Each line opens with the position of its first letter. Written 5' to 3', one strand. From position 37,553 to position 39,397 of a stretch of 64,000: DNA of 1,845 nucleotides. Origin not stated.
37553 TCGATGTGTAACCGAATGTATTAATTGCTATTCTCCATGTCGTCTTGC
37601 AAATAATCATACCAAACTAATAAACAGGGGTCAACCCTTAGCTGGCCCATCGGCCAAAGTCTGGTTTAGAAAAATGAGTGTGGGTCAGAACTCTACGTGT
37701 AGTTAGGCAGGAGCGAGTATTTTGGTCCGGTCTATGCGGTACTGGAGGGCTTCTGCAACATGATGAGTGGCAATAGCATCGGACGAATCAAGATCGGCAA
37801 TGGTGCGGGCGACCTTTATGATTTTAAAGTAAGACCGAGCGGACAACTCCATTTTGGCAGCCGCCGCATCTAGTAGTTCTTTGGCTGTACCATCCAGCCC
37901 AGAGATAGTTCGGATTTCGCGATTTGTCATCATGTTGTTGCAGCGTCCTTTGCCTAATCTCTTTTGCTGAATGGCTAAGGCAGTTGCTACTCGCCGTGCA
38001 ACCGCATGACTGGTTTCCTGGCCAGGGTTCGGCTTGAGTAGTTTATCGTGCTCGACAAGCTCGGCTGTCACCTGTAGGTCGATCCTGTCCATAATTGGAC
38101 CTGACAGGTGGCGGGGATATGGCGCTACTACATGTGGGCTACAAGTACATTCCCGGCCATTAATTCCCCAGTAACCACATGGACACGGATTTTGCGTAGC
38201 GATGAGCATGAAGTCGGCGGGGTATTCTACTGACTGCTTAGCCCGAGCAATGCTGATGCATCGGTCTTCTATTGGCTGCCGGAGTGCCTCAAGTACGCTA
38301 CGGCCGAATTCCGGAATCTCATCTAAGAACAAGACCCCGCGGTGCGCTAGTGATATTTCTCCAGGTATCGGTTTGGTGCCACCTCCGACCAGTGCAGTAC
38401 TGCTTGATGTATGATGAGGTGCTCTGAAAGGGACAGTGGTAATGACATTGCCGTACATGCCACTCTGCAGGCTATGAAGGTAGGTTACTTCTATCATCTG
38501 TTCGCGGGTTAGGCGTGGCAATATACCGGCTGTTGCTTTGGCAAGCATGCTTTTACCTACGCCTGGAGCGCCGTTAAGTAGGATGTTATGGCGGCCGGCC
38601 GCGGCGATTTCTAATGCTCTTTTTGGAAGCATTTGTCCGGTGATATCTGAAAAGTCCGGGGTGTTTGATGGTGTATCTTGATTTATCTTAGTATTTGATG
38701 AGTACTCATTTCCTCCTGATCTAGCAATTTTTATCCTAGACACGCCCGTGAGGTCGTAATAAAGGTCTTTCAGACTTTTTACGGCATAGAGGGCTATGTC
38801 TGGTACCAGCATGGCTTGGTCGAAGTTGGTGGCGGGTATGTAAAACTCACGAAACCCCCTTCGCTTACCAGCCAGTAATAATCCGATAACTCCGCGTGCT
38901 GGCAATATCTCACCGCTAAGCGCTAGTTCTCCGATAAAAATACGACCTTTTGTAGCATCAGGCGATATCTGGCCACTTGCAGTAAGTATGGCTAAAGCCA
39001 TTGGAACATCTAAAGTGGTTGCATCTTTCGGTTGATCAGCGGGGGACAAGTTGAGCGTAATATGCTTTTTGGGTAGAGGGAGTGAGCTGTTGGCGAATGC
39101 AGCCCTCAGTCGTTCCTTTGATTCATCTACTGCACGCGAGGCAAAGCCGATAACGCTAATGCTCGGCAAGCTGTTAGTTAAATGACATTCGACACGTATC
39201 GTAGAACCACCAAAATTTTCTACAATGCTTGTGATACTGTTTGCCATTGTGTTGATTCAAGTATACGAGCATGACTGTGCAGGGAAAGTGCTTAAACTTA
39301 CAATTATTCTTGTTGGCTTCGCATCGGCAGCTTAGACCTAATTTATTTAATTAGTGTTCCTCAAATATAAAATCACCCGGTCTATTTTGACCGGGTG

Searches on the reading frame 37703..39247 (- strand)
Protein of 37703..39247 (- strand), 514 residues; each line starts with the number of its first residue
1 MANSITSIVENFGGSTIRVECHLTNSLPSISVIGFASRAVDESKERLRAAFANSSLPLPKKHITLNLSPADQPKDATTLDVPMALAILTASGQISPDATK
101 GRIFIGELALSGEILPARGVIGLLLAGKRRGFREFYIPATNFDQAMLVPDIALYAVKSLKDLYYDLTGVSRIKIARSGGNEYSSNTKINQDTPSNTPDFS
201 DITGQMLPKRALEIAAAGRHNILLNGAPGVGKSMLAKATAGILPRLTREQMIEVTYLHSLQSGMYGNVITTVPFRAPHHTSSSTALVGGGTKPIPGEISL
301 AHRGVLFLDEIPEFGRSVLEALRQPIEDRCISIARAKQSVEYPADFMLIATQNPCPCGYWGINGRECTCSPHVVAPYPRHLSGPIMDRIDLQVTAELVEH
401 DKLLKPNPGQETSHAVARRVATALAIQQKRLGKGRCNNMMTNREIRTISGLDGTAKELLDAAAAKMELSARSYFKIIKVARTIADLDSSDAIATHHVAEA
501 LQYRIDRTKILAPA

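Call 81: search_protein_families(library=pfam, proteins=[window:37703-39247:-], max_evalue=0.001)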
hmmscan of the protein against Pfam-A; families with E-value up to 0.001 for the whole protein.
window:37703-39247:- (514 aa): 10 families
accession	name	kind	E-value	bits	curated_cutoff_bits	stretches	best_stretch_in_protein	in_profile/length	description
PF01078.27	Mg_chelatase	-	3.1e-84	282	20.3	1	198-401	1-205/207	Magnesium chelatase, subunit ChlI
PF13541.12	ChlI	-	3.4e-30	104.9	27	1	19-141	1-121/121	Subunit ChlI of Mg-chelatase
PF13335.12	Mg_chelatase_C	-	8.8e-28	97.2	26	1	411-504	2-94/94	Magnesium chelatase, subunit ChlI C-terminal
PF07728.20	AAA_5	-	3.2e-09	37.3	22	1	221-356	1-125/139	AAA domain (dynein-related subfamily)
PF00158.32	Sigma54_activat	-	4.5e-07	30.1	20.2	1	212-352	15-141/168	Sigma-54 interaction domain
PF00493.29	MCM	-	9.6e-07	28.6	23.3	1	214-356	52-175/224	MCM P-loop domain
PF05362.19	Lon_C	-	1.3e-05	25.3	21.1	1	13-150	39-181/205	Lon protease (S16) C-terminal proteolytic domain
PF00004.35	AAA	-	3.5e-05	24.7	21.2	1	222-318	1-73/131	ATPase family associated with various cellular activities (AAA)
PF07726.17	AAA_3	-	8e-05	23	27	0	305-355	65-113/131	ATPase family associated with various cellular activities (AAA)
PF05496.18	RuvB_N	-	0.00058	20.1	27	0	299-334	81-116/159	Holliday junction DNA helicase RuvB P-loop domain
